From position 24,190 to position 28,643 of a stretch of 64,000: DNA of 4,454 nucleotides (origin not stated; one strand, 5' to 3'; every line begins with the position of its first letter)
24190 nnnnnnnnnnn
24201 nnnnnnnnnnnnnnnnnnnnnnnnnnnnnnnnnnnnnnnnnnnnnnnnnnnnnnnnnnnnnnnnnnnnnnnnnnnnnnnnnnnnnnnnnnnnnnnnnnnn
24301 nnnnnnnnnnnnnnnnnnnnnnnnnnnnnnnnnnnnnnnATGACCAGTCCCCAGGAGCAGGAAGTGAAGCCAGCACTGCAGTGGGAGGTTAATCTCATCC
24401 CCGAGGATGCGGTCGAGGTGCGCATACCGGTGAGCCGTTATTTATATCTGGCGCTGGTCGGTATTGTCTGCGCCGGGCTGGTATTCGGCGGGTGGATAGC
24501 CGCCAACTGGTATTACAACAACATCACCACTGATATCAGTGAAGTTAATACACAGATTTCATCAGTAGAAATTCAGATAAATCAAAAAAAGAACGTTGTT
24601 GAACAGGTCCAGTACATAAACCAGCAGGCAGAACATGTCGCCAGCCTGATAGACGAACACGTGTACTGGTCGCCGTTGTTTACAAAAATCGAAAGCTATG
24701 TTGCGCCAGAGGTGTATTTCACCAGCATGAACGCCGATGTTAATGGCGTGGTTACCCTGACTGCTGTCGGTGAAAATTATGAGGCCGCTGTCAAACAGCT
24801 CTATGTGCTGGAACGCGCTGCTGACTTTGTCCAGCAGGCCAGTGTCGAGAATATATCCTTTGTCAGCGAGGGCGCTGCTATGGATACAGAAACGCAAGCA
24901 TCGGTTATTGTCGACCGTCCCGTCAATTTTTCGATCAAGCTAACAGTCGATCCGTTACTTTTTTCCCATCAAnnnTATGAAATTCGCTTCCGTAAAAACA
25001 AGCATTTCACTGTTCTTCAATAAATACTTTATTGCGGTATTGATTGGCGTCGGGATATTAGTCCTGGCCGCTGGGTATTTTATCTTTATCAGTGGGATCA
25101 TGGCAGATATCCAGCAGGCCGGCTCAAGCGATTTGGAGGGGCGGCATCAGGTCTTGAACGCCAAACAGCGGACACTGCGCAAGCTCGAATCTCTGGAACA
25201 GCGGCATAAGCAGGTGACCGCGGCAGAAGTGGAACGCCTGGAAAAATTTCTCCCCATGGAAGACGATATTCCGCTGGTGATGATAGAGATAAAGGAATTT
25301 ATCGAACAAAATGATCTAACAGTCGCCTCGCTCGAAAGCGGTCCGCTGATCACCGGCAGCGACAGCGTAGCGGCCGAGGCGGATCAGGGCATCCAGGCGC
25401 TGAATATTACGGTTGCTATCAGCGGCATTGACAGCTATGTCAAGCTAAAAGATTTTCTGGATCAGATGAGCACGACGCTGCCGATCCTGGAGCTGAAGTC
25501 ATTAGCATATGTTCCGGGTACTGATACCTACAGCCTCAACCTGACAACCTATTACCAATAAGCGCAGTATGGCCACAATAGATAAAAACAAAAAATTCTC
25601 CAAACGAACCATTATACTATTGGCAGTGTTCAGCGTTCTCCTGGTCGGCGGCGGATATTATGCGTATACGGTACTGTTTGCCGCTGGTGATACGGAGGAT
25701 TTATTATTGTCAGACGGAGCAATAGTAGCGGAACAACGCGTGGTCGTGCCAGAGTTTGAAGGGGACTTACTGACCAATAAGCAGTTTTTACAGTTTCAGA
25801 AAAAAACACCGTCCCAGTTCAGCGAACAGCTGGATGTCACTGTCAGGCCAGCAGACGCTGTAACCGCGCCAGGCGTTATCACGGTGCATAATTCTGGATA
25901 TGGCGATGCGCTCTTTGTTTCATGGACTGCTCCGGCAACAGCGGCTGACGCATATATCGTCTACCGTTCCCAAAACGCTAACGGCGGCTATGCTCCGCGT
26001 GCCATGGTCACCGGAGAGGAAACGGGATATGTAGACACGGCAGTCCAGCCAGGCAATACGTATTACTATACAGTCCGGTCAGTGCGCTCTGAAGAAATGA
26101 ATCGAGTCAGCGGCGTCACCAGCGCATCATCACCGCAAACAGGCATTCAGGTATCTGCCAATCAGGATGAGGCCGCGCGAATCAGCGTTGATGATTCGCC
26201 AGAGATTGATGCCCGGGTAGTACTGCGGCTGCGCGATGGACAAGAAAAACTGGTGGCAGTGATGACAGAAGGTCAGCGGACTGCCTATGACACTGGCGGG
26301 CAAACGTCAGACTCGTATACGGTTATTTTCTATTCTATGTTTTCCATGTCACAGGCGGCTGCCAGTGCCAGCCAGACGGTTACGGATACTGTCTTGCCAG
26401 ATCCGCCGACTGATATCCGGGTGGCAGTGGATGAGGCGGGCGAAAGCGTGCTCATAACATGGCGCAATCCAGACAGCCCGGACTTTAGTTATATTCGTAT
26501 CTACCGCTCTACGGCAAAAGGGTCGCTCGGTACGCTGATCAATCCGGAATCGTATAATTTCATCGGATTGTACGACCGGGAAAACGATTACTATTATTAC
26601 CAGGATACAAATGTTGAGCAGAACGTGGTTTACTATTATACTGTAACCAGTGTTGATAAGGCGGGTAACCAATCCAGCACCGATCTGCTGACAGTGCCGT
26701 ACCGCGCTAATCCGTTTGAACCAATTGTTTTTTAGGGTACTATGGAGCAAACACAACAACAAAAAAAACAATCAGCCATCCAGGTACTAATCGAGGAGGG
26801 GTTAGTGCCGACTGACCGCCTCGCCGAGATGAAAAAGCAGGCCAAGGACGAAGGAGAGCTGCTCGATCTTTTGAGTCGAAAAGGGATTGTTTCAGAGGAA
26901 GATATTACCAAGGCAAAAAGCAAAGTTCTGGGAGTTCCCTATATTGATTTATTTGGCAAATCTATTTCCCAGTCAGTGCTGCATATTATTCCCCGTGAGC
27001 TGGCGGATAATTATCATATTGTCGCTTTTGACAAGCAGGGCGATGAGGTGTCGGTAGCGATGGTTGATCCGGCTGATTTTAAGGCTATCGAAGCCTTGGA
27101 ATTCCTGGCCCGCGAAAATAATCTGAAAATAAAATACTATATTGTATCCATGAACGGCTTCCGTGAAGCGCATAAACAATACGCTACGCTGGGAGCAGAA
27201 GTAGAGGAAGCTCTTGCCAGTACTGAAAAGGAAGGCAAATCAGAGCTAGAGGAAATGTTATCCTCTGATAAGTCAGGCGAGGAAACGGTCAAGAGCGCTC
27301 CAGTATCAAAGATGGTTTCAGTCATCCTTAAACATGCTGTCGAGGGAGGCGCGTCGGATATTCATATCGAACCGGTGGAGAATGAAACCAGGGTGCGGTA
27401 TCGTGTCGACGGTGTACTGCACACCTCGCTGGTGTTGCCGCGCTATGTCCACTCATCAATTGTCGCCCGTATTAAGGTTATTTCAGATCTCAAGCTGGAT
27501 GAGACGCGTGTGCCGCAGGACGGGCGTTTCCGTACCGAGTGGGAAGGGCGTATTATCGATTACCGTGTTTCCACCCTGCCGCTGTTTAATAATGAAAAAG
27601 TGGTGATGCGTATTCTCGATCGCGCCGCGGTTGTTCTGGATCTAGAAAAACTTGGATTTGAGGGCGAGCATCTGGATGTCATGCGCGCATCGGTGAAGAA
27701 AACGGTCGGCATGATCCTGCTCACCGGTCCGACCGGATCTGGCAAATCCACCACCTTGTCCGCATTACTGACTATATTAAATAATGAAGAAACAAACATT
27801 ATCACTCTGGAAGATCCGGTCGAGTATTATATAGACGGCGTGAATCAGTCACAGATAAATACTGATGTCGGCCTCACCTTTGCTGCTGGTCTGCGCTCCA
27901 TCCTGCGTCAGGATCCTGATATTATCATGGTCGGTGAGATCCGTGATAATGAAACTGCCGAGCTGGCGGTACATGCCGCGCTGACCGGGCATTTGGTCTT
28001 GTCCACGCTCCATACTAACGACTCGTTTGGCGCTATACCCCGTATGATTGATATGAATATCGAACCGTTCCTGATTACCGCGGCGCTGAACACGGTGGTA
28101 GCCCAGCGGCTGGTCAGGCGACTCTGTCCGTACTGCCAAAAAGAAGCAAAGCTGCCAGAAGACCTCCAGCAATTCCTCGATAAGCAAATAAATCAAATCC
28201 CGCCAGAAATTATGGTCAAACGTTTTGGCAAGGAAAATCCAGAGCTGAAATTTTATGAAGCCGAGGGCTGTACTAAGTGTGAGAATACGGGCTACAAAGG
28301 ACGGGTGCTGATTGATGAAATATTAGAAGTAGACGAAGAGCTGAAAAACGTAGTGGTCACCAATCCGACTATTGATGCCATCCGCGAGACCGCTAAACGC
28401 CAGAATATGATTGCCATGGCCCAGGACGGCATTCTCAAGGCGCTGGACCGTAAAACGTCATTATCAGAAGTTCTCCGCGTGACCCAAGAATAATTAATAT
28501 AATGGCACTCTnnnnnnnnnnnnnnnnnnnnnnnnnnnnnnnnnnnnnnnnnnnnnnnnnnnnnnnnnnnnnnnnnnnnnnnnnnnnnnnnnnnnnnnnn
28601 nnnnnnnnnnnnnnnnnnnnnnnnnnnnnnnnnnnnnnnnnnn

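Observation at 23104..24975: PilN carrying a ~430-aa intrinsically disordered Pro/Lys/Glu/Gln-rich cytoplasmic insertion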

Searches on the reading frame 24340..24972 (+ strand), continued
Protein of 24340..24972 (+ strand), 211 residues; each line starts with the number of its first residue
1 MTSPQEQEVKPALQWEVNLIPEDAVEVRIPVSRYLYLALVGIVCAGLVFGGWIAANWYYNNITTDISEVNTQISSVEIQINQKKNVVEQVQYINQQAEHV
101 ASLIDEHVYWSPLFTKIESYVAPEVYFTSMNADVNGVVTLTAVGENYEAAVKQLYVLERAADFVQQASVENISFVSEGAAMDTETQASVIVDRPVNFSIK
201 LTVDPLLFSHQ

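Call 66: list_cluster_members(proteins=[P0014, P0027, P0037, P0040, P0044, P0058, P0061, P0117, P0139, P0151])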
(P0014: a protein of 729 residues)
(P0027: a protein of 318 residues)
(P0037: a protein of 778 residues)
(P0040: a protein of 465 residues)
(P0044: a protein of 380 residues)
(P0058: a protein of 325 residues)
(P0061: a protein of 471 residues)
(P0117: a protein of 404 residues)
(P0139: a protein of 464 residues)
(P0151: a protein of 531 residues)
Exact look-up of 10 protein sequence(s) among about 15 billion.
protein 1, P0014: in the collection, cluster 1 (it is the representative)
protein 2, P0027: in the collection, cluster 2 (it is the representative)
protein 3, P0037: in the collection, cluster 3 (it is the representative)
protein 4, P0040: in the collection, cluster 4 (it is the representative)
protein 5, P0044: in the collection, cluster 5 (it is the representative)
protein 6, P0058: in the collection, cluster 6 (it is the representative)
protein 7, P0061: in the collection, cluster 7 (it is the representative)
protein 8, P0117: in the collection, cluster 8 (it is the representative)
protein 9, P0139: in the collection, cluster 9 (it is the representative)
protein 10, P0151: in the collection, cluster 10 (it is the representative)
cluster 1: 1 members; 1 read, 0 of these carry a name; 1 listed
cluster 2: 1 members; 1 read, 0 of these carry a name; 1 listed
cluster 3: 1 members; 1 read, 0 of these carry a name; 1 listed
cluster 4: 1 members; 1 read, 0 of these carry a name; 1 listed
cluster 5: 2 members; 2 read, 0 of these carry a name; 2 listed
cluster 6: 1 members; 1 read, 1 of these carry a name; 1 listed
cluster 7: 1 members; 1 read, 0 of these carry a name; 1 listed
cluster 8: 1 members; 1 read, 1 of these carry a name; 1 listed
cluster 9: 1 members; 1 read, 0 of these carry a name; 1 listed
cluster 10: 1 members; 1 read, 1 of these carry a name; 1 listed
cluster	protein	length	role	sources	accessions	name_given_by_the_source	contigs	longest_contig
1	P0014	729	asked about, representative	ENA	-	-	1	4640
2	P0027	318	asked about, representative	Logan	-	-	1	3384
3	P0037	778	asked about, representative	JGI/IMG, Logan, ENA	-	-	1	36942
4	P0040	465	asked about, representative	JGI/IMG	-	-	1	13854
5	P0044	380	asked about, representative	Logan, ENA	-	-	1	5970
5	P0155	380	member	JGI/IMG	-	-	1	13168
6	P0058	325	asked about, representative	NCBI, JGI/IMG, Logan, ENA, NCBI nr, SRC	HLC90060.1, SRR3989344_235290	MAG TPA: hypothetical protein VJG65_03805 [Patescibacteria group bacterium] | hypothetical protein [Patescibacteria group bacterium]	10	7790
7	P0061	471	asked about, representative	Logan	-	-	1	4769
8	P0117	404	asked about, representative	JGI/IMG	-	hypothetical protein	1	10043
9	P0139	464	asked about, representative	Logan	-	-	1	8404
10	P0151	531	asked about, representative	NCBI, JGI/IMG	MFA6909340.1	MAG: hypothetical protein WC289_05710 [Patescibacteria group bacterium] | Tfp pilus assembly protein PilN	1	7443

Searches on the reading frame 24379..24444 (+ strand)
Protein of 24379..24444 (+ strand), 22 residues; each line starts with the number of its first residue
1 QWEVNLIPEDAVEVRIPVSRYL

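Call 81: search_solved_structures(query=A8, max_evalue=10, show_alignments=4)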
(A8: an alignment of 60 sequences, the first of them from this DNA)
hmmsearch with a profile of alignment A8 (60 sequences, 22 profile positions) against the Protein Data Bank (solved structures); distinct sequences matched with E-value up to 10: 3.
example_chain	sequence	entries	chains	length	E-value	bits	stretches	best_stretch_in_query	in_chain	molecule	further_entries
8at3_H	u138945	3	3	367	0.28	14.2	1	4-14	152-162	HAUS augmin-like complex subunit 8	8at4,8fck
9d2b_H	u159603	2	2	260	0.31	14.1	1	4-14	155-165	HAUS augmin-like complex subunit 8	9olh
2qho_B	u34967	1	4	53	8.2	9.6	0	7-16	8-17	E3 ubiquitin-protein ligase EDD1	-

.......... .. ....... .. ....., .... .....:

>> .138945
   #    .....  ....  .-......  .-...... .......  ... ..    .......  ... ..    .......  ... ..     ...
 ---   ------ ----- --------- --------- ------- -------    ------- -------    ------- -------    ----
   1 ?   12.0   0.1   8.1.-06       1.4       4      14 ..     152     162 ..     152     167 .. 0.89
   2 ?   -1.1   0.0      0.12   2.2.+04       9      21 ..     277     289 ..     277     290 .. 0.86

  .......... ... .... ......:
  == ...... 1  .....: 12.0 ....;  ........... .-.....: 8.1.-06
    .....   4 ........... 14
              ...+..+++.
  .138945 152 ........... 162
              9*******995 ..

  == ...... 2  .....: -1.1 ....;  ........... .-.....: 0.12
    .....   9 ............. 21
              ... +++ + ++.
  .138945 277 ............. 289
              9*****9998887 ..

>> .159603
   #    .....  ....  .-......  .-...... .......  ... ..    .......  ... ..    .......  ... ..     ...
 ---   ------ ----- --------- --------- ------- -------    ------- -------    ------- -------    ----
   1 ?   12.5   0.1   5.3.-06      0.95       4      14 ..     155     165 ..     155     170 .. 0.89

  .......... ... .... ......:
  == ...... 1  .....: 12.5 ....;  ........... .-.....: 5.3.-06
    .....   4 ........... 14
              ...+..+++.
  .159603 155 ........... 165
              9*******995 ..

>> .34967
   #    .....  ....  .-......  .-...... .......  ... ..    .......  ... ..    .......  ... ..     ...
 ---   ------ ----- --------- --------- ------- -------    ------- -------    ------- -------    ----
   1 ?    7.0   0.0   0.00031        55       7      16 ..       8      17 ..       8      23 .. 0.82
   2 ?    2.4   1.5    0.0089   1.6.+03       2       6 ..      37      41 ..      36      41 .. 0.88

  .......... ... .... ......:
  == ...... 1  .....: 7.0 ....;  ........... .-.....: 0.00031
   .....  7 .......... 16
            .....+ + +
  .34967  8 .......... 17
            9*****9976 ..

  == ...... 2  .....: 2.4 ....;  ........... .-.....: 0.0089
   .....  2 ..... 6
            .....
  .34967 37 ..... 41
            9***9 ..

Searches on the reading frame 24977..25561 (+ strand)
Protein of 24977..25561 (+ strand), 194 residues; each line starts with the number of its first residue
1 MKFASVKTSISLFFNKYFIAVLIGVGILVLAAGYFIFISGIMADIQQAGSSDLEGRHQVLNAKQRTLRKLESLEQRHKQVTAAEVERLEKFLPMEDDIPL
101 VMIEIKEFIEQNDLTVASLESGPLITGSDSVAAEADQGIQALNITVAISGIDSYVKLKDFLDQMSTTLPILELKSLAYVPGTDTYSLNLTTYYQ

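Call 3: search_protein_families(library=pfam, proteins=[window:24977-25561:+], max_evalue=0.1)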
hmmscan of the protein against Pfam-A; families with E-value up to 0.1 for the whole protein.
window:24977-25561:+ (194 aa): 1 family
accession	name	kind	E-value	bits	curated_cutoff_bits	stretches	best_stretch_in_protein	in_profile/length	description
PF04350.18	PilO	-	0.0015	19.2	22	1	57-178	12-121/145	Pilus assembly protein, PilO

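Call 4: search_protein_families(library=ncbifam, proteins=[window:24977-25561:+], max_evalue=0.1)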
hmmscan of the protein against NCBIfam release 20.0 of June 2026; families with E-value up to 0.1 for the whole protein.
window:24977-25561:+ (194 aa): 2 families
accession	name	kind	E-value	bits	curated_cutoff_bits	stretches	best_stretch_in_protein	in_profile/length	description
NF040576.1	T2SS_GspM_XpsM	equivalog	0.00036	20.3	60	1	23-171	5-143/180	type II secretion system protein GspM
TIGR00805.1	oat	subfamily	0.082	10.9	280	0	10-84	88-164/639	OAT family organic anion transporter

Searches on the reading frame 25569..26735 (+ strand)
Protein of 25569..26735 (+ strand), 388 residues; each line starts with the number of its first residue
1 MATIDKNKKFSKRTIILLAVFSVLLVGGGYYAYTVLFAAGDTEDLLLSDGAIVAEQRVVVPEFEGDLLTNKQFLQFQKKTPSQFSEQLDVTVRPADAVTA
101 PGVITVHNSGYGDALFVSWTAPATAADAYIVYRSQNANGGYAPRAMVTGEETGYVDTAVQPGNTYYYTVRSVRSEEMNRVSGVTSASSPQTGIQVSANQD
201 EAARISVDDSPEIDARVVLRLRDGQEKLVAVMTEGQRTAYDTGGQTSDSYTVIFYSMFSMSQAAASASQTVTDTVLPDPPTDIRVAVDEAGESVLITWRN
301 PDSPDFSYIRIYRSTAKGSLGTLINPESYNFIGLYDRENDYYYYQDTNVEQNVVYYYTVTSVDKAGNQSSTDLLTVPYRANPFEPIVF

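Call 3: search_protein_families(library=pfam, proteins=[window:25569-26735:+], max_evalue=0.1)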
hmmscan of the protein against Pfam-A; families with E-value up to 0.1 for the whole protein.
window:25569-26735:+ (388 aa): 3 families
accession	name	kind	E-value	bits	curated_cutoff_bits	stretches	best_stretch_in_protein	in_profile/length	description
PF25523.1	Ig_RIMBP2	-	0.0028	18.1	27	1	276-302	2-28/105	RIMBP2-like, immunoglobulin-like domain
PF16656.11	Pur_ac_phosph_N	-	0.0092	17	30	0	280-364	1-83/93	Purple acid Phosphatase, N-terminal domain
PF19077.6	Big_13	-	0.012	16.5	27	0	352-375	74-97/102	Bacterial Ig-like domain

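Call 4: search_protein_families(library=ncbifam, proteins=[window:25569-26735:+], max_evalue=0.1)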
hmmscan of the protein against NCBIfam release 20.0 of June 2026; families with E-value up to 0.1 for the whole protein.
window:25569-26735:+ (388 aa): 0 families

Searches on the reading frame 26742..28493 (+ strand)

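Call 3: search_protein_families(library=pfam, proteins=[window:26742-28493:+], max_evalue=0.1)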
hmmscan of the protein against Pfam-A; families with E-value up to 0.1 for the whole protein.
window:26742-28493:+ (583 aa): 27 families (the best 25 are shown)
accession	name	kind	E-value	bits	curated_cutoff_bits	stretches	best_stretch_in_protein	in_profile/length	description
PF00437.27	T2SSE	-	3.8e-128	427.7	24.9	1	183-579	3-370/370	Type II/IV secretion system protein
PF05157.20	MshEN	-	3.5e-15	56.2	23.1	1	63-147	1-83/90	MshEN domain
PF13555.12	AAA_29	-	7.3e-06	26.1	27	1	322-350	22-50/61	P-loop containing region of AAA domain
PF13191.12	AAA_16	-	4.7e-05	24.4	32.6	1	313-370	15-64/167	AAA ATPase domain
PF13401.12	AAA_22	-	6e-05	23.8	27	1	321-359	4-42/130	AAA domain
PF25199.1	nSTAND_NTPase5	-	0.0005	20.3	34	1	315-359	34-79/145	Novel STAND NTPase 5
PF00005.33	ABC_tran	-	0.00061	20.9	25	1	324-367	13-52/137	ABC transporter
PF13476.12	AAA_23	-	0.0018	19.4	27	1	321-349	18-46/201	AAA domain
PF13604.12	AAA_30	-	0.0019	18.4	27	1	312-355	8-51/191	AAA domain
PF20720.3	nSTAND3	-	0.0022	18.2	27.2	1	321-361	16-56/155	Novel STAND NTPase 3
PF13173.12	AAA_14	-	0.0037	17.7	27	1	324-365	4-46/129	AAA domain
PF07728.20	AAA_5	-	0.0039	17.6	22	1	325-359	2-36/139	AAA domain (dynein-related subfamily)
PF13238.12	AAA_18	-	0.011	16.6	29.4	1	325-366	1-25/128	AAA domain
PF00448.28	SRP54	-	0.012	15.7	22.7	0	324-353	3-32/196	SRP54-type protein, GTPase domain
PF12775.13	AAA_7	-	0.014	15.3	25.8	1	324-355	35-66/181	P-loop containing dynein motor region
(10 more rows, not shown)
